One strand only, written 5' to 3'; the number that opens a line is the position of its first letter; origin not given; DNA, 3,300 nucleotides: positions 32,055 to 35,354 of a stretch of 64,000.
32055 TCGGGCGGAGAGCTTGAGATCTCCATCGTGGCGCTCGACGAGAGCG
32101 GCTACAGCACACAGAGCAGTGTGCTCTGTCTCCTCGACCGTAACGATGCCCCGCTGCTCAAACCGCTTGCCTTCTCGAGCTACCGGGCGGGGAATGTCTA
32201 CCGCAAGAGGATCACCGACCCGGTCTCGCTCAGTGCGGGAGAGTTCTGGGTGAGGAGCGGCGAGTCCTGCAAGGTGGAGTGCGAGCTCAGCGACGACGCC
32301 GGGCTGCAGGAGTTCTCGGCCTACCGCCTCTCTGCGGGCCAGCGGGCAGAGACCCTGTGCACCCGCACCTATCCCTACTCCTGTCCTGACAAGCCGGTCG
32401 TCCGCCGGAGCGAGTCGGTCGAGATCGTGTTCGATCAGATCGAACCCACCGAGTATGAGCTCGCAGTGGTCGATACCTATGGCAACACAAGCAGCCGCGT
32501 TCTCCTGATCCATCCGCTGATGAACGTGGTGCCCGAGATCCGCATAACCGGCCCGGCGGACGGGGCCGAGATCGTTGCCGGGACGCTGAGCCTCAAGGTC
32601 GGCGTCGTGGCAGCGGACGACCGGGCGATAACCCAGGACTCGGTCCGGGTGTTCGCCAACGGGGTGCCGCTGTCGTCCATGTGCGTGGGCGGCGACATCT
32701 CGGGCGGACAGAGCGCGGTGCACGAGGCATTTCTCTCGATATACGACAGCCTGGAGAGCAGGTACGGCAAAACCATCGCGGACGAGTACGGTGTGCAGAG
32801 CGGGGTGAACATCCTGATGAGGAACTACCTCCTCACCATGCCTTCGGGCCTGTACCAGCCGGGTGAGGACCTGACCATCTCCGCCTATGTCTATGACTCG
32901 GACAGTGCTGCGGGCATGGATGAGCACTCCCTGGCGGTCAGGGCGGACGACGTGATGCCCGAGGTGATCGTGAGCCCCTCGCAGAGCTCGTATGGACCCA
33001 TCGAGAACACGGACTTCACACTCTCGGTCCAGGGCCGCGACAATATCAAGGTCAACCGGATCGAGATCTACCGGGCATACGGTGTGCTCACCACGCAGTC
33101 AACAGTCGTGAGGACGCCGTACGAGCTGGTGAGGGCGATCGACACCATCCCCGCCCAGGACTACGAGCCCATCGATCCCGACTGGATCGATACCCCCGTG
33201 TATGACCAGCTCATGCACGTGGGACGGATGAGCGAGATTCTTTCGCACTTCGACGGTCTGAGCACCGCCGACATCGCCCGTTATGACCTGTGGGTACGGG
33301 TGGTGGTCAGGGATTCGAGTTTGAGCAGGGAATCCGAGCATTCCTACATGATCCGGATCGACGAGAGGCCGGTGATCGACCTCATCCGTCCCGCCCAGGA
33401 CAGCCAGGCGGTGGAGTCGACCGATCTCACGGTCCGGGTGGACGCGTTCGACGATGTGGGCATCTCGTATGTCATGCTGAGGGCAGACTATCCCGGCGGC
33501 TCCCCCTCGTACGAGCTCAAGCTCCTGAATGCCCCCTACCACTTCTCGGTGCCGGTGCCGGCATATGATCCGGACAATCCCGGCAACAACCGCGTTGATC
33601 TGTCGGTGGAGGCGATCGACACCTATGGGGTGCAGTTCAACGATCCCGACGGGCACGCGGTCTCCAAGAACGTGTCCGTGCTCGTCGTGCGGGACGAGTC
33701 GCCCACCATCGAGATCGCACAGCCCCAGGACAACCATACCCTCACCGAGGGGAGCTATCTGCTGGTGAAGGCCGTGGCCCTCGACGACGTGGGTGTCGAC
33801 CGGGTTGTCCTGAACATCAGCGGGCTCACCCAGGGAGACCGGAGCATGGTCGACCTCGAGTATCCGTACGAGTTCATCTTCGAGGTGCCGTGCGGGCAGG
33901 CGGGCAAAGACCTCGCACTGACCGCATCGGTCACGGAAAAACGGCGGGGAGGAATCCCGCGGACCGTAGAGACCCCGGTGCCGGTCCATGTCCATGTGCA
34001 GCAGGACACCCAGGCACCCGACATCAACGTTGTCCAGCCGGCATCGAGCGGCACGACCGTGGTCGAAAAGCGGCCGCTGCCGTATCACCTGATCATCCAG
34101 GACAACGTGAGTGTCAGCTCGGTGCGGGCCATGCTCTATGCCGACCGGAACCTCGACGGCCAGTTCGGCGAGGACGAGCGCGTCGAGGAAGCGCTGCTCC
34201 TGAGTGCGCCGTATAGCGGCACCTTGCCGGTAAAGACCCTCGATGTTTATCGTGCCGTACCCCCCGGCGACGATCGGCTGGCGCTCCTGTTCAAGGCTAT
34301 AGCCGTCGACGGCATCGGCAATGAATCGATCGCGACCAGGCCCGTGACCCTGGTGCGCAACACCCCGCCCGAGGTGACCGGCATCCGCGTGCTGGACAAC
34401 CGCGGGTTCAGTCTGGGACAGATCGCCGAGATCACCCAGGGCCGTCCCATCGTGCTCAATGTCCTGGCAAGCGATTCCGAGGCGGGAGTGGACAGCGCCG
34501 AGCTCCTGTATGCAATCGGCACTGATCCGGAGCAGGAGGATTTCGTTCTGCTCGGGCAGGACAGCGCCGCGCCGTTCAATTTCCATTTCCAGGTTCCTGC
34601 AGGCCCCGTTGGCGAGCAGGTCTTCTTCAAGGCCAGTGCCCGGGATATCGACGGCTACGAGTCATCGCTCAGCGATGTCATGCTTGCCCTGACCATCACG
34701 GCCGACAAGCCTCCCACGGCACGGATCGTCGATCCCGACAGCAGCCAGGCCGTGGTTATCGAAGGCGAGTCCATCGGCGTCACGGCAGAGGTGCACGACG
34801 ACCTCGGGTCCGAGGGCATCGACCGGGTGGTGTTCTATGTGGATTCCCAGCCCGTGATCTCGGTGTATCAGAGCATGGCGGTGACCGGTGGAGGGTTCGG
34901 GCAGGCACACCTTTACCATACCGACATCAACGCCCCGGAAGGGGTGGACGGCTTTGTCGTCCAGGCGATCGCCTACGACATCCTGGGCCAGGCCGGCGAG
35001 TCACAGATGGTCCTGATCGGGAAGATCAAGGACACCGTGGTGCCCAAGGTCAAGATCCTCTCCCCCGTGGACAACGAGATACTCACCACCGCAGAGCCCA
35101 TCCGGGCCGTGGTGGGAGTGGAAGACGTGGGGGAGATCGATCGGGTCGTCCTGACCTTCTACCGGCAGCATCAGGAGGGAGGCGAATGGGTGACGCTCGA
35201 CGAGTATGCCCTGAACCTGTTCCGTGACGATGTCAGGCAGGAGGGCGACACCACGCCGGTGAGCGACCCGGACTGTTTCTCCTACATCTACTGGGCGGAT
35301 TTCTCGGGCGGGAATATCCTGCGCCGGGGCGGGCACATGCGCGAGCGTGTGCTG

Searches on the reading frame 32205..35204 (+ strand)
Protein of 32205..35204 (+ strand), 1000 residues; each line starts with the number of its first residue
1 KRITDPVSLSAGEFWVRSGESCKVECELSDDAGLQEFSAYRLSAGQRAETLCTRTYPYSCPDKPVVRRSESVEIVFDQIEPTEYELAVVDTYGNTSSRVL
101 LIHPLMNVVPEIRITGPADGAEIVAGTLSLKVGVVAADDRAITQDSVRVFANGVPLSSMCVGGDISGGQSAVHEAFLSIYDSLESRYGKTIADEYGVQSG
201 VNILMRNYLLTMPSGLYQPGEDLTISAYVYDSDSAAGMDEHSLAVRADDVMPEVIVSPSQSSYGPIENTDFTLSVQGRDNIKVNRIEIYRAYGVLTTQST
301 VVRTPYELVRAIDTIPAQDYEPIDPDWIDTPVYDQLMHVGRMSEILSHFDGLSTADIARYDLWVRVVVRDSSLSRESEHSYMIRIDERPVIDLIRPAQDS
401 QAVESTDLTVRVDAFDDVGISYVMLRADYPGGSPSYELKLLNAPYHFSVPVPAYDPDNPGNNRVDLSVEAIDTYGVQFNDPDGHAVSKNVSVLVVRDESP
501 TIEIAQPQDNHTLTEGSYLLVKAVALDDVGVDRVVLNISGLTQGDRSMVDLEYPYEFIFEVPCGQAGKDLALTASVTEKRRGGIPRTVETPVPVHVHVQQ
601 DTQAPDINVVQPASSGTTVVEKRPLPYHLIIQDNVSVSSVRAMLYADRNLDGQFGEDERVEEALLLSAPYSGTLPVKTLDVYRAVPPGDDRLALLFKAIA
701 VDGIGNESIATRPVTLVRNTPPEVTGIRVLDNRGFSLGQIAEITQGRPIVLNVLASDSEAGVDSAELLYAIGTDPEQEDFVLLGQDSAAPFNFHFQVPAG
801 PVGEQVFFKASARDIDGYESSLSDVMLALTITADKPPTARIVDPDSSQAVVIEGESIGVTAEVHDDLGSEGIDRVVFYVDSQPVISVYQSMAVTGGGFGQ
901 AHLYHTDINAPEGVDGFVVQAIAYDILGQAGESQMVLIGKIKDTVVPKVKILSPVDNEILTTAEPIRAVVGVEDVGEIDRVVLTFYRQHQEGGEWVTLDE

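Call 6: search_protein_families(library=pfam, proteins=[window:32205-35204:+], max_evalue=0.01)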
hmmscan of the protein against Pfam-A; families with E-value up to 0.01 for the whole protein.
window:32205-35204:+ (1000 aa): 2 families
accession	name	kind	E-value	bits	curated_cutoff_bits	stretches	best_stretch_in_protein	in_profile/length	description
PF17957.7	Big_7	-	4.8e-34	117.3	24.1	4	500-561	1-58/70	Bacterial Ig domain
PF15418.12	DUF4625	-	0.0066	17.2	27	0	497-538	11-56/131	Domain of unknown function (DUF4625)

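Call 52: search_protein_families(library=ncbifam, proteins=[window:32205-35204:+], max_evalue=0.01)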
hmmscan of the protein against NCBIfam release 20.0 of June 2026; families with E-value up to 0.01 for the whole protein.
window:32205-35204:+ (1000 aa): 0 families
